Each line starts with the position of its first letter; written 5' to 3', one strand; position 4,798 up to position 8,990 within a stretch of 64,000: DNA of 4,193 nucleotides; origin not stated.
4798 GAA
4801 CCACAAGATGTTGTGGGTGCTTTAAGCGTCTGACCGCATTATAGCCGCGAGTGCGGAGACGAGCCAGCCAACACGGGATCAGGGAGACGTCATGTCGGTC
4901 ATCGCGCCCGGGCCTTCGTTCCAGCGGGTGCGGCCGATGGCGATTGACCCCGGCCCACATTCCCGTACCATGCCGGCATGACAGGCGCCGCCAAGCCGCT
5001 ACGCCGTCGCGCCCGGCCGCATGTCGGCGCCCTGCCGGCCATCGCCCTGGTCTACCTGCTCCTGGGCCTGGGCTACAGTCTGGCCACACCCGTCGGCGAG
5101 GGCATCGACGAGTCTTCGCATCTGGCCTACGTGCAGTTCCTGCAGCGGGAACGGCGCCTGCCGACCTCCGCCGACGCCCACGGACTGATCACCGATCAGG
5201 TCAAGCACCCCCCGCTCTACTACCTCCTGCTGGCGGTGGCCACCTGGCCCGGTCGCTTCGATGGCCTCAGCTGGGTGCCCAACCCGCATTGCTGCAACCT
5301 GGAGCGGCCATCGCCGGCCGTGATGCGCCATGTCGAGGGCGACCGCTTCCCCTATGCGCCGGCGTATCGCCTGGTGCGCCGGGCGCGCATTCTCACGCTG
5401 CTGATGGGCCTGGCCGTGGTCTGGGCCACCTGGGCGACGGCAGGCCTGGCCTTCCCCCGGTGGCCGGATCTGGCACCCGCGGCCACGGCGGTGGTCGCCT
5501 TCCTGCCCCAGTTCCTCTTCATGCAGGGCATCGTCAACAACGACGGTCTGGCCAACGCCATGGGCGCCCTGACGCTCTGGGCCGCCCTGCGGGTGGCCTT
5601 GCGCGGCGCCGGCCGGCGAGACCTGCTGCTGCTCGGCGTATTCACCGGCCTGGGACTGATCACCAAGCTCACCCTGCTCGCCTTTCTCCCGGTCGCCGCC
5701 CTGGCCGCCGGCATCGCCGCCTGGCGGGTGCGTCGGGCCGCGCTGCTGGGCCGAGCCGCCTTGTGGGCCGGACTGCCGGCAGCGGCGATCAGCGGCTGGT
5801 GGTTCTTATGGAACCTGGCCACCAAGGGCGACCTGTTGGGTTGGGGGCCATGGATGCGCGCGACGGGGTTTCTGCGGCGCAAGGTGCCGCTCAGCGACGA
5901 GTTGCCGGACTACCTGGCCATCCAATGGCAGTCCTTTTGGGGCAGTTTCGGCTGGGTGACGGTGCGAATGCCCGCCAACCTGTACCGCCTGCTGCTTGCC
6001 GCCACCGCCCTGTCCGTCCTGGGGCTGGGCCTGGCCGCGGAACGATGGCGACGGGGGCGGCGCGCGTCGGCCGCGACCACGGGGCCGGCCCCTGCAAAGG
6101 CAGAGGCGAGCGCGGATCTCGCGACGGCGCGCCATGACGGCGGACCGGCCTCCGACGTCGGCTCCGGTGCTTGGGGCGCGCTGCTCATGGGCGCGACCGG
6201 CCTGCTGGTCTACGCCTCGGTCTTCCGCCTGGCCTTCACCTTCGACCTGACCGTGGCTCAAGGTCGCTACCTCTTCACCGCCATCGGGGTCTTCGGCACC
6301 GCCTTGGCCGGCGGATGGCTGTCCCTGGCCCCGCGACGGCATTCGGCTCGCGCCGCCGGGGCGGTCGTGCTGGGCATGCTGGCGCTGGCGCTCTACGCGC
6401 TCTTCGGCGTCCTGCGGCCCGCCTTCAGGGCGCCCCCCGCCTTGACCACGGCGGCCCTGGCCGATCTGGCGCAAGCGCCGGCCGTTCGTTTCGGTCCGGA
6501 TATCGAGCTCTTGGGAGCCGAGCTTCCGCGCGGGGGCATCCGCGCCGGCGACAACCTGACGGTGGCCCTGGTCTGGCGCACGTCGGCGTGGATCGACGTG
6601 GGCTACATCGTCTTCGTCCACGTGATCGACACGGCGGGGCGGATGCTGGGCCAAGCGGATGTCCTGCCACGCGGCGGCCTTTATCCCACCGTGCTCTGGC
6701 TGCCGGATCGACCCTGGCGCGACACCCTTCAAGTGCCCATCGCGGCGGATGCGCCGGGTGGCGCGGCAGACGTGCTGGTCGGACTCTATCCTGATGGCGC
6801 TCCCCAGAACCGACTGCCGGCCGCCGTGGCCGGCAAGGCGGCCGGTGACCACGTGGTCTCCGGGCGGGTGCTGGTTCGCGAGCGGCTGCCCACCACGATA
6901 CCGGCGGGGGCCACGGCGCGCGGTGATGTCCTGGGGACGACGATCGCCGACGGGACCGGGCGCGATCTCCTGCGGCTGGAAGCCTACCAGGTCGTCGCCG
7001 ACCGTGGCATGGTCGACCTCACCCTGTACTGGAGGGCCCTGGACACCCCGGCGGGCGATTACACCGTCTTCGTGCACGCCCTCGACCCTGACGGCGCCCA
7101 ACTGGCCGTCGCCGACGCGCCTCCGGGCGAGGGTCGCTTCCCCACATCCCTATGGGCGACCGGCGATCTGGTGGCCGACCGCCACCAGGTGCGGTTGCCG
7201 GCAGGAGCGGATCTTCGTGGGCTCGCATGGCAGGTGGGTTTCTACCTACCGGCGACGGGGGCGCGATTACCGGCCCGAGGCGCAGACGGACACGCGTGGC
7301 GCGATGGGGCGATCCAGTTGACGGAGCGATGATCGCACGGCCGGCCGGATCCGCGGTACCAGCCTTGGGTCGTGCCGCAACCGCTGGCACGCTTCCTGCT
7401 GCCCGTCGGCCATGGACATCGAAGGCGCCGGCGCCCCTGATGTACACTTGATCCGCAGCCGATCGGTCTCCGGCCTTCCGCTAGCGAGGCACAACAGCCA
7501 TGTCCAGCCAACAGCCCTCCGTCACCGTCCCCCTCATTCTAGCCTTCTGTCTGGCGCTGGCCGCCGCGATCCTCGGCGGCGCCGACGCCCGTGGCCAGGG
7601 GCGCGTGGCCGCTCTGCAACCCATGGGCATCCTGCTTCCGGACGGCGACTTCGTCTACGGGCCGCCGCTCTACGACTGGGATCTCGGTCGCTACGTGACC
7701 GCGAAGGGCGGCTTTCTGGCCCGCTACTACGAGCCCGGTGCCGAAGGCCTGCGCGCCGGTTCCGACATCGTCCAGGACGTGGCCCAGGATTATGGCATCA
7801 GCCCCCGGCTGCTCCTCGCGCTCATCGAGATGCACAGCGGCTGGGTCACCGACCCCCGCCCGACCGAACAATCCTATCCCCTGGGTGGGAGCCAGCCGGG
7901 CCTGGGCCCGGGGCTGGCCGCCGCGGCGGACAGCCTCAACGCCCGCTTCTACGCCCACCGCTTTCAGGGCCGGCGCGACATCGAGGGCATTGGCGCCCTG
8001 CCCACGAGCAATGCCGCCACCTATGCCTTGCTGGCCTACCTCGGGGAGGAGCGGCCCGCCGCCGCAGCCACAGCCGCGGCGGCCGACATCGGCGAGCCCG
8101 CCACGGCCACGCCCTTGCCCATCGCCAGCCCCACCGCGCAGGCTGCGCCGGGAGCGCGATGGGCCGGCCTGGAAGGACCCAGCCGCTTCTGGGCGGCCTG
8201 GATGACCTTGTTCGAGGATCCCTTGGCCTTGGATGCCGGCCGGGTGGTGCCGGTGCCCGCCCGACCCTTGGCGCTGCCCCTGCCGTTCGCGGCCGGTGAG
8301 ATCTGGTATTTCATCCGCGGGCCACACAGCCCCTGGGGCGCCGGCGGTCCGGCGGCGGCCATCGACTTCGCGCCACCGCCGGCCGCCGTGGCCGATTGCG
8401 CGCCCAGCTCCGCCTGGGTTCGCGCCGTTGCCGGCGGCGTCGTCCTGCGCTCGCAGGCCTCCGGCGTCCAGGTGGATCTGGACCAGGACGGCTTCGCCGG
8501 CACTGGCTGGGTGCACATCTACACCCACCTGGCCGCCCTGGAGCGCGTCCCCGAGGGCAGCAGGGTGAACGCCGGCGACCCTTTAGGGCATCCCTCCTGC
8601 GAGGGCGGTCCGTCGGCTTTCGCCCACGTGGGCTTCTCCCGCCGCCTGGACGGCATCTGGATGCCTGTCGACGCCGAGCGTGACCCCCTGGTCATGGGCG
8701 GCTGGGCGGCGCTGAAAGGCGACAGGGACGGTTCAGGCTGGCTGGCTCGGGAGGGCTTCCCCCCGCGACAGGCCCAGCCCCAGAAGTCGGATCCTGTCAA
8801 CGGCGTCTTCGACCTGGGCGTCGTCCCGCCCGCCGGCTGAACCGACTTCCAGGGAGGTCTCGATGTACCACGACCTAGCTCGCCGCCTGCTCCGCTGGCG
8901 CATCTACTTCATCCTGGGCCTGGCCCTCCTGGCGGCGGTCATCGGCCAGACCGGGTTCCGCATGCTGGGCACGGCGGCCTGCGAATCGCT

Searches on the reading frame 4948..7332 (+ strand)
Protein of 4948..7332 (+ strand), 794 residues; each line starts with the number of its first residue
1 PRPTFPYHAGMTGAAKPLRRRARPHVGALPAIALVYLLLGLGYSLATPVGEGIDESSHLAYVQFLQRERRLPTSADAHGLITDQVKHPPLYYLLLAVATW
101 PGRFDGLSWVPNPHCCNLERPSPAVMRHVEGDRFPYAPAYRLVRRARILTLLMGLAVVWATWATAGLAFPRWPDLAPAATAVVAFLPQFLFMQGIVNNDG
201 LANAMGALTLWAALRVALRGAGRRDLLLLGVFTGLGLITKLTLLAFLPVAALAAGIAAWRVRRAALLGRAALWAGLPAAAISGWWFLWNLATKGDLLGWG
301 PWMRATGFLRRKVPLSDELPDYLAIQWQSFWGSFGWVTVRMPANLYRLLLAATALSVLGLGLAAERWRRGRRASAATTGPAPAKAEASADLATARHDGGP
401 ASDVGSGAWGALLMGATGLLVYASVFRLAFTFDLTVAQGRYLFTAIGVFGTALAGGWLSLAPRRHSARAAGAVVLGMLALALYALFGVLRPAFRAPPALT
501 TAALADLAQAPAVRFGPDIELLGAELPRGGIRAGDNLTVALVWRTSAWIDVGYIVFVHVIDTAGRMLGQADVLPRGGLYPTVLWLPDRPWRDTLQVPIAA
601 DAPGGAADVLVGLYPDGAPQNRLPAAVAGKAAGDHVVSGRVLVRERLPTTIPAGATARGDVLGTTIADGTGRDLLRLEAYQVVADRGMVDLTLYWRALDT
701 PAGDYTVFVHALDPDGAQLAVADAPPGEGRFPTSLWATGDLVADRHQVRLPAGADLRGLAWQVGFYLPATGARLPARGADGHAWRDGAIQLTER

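Call 54: search_protein_families(library=pfam, proteins=[window:4948-7332:+], max_evalue=0.00001)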
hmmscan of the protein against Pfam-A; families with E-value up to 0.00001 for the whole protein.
window:4948-7332:+ (794 aa): 1 family
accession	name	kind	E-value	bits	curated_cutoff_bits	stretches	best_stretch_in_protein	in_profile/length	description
PF09913.15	DUF2142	-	1.2e-07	31.3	30.1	1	174-368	148-347/395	Predicted membrane protein (DUF2142)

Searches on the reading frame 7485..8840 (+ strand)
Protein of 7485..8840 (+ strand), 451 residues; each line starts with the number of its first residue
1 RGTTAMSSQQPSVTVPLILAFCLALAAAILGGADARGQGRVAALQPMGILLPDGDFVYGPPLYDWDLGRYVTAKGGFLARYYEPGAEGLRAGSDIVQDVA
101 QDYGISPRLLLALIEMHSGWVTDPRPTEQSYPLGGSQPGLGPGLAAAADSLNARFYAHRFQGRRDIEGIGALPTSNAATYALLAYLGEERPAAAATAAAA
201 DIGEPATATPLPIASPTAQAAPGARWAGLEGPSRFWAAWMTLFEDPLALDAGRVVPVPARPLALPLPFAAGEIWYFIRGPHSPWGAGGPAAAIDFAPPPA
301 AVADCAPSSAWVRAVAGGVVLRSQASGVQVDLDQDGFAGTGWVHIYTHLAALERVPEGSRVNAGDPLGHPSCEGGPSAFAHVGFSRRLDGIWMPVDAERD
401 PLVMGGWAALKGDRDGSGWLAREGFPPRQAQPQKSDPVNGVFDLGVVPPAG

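Call 54: search_protein_families(library=pfam, proteins=[window:7485-8840:+], max_evalue=0.00001)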
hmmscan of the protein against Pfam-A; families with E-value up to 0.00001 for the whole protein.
window:7485-8840:+ (451 aa): 1 family
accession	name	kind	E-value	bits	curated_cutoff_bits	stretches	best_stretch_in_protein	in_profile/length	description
PF01551.29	Peptidase_M23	-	4.1e-06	27.3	28.7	1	307-388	11-89/96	Peptidase family M23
